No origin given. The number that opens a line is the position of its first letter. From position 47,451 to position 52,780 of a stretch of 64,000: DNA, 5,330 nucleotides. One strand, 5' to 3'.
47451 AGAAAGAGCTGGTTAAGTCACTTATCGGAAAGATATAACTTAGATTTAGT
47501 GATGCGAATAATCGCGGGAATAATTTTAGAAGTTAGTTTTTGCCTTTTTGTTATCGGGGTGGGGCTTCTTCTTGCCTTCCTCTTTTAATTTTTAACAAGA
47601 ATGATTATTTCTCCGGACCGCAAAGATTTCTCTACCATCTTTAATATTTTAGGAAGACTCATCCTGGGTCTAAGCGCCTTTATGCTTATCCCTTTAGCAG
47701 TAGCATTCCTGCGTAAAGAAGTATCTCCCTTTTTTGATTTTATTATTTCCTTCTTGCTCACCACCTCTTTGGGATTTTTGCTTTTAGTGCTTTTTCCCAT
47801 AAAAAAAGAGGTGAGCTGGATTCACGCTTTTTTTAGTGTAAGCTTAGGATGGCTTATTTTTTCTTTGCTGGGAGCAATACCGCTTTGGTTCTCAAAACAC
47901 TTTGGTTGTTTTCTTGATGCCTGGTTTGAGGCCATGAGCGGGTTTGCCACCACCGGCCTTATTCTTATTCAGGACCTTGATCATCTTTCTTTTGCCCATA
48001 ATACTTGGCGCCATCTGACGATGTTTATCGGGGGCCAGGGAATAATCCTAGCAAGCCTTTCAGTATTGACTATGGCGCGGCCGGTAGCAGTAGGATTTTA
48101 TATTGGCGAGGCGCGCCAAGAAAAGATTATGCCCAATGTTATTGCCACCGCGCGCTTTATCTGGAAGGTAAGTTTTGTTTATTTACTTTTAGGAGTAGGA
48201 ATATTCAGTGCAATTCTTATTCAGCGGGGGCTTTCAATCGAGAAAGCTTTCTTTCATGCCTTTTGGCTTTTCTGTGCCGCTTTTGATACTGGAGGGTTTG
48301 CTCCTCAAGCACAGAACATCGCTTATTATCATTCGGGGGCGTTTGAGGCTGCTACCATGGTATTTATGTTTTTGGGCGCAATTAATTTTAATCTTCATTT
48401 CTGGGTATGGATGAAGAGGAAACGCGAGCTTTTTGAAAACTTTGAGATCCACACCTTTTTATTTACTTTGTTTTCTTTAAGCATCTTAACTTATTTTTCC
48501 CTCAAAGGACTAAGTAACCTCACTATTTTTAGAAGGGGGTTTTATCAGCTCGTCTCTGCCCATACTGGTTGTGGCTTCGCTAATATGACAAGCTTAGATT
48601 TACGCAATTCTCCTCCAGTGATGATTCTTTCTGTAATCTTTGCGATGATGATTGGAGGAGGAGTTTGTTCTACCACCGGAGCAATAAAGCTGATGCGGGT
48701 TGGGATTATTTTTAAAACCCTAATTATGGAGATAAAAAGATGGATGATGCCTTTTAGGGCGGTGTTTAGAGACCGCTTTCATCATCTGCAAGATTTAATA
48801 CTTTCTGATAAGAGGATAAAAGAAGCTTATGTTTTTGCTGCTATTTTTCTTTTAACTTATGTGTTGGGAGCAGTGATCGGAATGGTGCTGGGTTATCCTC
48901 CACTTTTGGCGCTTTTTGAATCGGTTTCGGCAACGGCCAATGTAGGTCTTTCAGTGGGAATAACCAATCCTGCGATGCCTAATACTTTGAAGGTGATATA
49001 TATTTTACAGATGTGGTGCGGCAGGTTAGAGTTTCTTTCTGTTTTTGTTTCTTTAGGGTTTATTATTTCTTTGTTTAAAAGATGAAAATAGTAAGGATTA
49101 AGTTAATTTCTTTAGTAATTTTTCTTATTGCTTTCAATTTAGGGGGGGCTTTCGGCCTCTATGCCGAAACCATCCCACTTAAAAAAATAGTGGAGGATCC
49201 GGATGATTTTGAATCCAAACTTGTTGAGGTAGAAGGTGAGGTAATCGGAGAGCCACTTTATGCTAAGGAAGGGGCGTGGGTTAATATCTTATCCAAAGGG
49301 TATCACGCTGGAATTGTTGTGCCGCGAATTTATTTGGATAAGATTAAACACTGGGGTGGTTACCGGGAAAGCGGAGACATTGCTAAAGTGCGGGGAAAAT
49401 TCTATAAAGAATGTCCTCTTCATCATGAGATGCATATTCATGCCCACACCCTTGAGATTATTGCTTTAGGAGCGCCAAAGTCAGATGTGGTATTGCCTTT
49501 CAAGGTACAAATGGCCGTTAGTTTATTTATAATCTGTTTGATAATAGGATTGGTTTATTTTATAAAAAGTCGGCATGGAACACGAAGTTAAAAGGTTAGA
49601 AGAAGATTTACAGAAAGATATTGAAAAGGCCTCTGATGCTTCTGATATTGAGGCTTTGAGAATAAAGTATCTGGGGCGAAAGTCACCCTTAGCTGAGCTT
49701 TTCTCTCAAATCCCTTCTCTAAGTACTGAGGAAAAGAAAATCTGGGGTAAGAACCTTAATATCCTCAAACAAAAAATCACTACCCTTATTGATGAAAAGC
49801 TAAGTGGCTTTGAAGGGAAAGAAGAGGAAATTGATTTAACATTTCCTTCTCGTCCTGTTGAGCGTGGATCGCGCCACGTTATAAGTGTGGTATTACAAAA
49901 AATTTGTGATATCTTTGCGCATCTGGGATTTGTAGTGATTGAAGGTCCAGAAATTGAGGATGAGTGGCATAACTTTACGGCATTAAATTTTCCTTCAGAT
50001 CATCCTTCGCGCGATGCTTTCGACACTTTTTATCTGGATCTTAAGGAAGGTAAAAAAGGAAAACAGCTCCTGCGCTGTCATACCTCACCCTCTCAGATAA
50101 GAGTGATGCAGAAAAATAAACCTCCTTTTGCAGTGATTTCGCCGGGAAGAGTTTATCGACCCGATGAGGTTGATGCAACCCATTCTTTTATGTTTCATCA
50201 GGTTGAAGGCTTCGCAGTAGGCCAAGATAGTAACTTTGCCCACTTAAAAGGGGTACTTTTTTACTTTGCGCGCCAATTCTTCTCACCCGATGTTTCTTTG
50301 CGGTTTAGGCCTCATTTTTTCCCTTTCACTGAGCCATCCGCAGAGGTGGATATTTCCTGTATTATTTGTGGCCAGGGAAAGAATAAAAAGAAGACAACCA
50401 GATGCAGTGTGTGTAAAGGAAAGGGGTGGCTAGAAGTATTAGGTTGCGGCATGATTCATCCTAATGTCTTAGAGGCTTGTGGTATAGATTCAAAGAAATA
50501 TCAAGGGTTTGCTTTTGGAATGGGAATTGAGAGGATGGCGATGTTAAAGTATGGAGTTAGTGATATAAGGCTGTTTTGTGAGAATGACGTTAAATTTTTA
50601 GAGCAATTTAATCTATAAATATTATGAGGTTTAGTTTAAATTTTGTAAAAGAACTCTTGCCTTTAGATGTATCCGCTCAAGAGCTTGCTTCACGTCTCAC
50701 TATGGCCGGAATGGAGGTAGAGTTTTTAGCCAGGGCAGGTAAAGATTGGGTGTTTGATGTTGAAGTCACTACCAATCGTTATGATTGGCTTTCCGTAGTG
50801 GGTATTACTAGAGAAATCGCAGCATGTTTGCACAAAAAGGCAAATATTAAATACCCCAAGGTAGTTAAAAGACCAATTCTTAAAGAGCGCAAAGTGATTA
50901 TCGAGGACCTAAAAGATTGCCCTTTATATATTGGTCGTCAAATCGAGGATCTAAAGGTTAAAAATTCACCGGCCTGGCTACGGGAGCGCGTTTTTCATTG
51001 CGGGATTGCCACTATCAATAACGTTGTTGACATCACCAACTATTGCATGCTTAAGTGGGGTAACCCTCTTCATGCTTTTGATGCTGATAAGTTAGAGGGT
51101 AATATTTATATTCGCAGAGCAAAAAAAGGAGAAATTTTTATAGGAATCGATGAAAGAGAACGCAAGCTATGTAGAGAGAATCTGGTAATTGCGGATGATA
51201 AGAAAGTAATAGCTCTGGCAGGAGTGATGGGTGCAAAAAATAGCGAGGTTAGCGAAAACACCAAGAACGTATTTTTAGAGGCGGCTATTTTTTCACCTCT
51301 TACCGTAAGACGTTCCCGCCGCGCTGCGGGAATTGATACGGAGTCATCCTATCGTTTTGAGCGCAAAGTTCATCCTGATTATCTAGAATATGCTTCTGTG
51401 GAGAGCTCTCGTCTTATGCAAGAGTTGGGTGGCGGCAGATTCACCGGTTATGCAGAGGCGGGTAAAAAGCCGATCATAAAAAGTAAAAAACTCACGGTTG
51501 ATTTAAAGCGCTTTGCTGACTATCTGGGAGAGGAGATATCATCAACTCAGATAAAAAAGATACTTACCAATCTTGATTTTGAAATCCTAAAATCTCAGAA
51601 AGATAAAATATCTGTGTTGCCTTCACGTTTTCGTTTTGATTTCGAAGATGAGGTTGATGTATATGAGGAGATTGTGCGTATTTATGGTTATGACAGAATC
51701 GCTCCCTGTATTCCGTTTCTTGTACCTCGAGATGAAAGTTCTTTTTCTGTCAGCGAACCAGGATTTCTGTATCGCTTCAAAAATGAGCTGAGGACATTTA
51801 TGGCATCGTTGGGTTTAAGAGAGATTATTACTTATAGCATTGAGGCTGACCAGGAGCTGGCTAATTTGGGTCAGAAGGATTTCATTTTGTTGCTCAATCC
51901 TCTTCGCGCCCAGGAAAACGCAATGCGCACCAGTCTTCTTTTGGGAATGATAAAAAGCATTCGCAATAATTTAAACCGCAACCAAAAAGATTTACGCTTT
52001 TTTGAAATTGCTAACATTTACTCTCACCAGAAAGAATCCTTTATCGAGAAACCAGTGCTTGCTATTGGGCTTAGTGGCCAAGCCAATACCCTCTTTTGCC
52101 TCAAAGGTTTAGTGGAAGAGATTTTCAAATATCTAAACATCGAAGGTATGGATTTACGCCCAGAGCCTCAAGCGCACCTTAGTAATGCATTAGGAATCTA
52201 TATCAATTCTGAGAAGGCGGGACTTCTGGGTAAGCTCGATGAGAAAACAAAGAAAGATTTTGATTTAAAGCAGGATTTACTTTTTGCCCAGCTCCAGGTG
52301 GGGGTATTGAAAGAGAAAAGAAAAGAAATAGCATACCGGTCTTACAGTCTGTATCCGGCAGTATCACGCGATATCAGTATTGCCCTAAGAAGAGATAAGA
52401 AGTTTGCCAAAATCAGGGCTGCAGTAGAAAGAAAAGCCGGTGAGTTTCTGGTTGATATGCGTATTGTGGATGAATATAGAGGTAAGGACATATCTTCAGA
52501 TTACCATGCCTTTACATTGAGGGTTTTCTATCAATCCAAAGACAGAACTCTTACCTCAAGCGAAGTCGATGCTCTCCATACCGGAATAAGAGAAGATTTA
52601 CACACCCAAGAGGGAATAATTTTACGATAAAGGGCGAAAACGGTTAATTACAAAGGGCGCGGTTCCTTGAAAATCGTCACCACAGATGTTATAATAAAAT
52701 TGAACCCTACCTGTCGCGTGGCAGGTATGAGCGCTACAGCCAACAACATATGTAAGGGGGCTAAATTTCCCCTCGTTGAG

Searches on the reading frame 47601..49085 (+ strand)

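Call 11: search_protein_families(library=pfam, proteins=[window:47601-49085:+])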
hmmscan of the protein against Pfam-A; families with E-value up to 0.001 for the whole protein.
window:47601-49085:+ (494 aa): 1 family
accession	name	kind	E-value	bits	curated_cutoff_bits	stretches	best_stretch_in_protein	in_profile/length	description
PF02386.22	TrkH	-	5e-44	151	27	1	47-483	5-488/502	Cation transport protein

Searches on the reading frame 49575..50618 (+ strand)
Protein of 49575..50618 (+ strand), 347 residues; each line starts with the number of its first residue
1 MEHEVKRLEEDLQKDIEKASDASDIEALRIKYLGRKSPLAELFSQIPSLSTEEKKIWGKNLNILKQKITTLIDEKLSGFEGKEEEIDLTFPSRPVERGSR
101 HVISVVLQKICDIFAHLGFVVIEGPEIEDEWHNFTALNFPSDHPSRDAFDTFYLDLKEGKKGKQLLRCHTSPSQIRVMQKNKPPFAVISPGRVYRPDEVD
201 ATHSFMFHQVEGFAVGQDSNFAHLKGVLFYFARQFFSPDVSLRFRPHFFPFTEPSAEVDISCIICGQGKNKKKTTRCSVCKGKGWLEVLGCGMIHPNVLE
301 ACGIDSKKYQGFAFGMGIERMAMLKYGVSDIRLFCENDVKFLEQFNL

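Call 11: search_protein_families(library=pfam, proteins=[window:49575-50618:+])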
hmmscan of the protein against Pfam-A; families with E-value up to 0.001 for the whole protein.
window:49575-50618:+ (347 aa): 2 families
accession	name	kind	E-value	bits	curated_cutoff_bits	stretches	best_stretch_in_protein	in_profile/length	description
PF01409.25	tRNA-synt_2d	-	2e-100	335.7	19.8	1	86-345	2-246/246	tRNA synthetases class II core domain (F)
PF02912.23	Phe_tRNA-synt_N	-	1.1e-16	61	22.3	1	21-85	2-66/69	Aminoacyl tRNA synthetase class II, N-terminal domain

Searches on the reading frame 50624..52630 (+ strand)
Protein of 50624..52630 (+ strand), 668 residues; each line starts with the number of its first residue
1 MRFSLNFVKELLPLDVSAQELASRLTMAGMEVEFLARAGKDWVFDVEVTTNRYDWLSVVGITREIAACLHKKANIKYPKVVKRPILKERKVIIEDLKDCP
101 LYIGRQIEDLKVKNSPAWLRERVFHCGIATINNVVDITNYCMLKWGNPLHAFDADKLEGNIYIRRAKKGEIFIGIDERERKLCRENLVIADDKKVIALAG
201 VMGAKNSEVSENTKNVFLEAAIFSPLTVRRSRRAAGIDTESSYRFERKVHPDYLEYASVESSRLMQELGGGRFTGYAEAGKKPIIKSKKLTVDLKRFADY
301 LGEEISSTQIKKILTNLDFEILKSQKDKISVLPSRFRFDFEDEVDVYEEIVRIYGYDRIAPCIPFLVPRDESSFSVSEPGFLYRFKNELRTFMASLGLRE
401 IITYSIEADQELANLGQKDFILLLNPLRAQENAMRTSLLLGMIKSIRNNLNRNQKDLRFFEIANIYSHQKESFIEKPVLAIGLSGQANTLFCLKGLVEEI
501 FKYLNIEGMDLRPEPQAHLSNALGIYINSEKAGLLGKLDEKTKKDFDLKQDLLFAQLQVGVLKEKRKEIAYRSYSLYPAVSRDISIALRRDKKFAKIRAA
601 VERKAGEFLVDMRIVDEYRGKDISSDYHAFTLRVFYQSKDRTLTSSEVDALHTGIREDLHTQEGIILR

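Call 11: search_protein_families(library=pfam, proteins=[window:50624-52630:+])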
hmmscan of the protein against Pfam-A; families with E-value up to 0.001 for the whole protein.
window:50624-52630:+ (668 aa): 5 families
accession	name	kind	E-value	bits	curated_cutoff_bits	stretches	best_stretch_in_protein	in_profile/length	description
PF03483.22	B3_4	-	6.1e-64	215.2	29.3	1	99-270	2-174/174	B3/4 domain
PF17759.6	tRNA_synthFbeta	-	5e-36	124.6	22.4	1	383-558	19-213/214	Phenylalanyl tRNA synthetase beta chain CLM domain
PF03484.21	B5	-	2.7e-22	79.1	28.6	1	291-356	2-67/67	tRNA synthetase B5 domain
PF03147.19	FDX-ACB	-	1e-21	77.6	31.1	1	575-668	1-94/94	Ferredoxin-fold anticodon binding domain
PF18262.7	PhetRS_B1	-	0.00043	20.9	26.8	0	40-66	52-78/83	Phe-tRNA synthetase beta subunit B1 domain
